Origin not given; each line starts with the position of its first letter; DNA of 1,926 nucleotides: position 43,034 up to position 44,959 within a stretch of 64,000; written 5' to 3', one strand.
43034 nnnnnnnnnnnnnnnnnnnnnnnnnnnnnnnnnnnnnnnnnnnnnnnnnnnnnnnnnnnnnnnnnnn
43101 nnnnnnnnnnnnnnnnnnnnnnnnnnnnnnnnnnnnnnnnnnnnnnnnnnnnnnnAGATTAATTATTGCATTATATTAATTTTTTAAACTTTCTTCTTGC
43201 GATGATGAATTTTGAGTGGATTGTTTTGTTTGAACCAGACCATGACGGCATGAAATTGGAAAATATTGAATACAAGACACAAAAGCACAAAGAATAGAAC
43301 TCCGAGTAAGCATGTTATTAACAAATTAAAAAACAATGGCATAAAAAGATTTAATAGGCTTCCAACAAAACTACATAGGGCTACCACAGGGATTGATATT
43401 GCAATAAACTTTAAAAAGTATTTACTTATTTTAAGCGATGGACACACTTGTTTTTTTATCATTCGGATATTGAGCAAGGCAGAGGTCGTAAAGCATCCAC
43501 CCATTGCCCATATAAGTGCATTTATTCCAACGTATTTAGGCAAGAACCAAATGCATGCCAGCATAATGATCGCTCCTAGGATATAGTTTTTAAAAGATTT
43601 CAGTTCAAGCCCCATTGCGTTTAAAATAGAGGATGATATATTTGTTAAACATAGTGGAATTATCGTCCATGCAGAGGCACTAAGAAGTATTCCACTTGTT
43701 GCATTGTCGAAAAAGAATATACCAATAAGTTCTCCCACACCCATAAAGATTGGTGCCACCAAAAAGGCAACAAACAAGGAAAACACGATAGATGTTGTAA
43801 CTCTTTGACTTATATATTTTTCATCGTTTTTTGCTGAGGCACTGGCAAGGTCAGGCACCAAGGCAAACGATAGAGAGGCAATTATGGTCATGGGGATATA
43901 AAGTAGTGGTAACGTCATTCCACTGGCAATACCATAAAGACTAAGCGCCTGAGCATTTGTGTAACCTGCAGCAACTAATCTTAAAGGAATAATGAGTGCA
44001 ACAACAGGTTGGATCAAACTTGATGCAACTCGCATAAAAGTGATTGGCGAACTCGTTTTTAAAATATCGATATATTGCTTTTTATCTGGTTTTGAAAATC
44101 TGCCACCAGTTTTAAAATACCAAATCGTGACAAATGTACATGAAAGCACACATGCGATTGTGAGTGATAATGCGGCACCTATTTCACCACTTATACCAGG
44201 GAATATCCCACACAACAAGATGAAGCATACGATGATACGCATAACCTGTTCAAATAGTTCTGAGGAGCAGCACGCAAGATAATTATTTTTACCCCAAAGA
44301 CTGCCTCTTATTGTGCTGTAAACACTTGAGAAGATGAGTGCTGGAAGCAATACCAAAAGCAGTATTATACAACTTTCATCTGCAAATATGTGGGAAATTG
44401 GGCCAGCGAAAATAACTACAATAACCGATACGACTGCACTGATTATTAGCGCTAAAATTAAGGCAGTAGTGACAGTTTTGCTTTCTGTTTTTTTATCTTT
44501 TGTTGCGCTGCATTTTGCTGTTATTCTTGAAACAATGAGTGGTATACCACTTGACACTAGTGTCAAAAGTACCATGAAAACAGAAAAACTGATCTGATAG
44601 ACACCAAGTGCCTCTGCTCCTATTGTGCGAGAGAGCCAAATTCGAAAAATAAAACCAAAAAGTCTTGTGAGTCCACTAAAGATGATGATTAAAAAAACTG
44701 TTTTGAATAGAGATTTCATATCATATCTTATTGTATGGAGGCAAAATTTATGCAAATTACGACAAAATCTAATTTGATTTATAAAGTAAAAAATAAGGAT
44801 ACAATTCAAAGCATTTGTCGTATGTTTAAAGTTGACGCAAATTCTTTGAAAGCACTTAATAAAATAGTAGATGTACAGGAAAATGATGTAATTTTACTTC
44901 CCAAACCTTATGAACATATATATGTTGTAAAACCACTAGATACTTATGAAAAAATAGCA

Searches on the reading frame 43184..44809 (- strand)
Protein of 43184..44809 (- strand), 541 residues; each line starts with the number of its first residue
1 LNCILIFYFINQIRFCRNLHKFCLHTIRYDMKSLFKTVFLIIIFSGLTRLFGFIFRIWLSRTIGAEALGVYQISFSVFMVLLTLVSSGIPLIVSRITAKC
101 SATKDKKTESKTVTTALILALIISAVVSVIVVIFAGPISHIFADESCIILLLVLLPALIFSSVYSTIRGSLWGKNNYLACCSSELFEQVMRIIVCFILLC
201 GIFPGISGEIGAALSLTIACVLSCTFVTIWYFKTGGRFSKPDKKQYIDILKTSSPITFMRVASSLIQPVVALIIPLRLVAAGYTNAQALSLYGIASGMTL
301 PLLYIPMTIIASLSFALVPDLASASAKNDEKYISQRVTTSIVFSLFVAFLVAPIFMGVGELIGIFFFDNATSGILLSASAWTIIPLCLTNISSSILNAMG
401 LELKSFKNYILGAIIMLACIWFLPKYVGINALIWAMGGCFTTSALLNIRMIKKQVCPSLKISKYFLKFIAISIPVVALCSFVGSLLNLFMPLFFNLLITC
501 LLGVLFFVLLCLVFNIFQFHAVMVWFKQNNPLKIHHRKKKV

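Call 12: search_protein_families(library=pfam, proteins=[window:43184-44809:-], max_evalue=0.01)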
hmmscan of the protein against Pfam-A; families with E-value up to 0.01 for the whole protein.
window:43184-44809:- (541 aa): 4 families
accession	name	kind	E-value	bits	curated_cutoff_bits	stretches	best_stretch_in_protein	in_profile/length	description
PF01943.22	Polysacc_synt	-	1.1e-20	74.6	28.2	1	36-322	3-271/274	Polysaccharide biosynthesis protein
PF03023.19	MurJ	-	6.5e-10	38.6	27.4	1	146-491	96-442/451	Lipid II flippase MurJ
PF01554.23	MatE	-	7.8e-09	35.9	24.9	1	47-196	8-160/161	MatE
PF13440.11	Polysacc_synt_3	-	1.3e-06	28.4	23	1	59-358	2-272/293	Polysaccharide biosynthesis protein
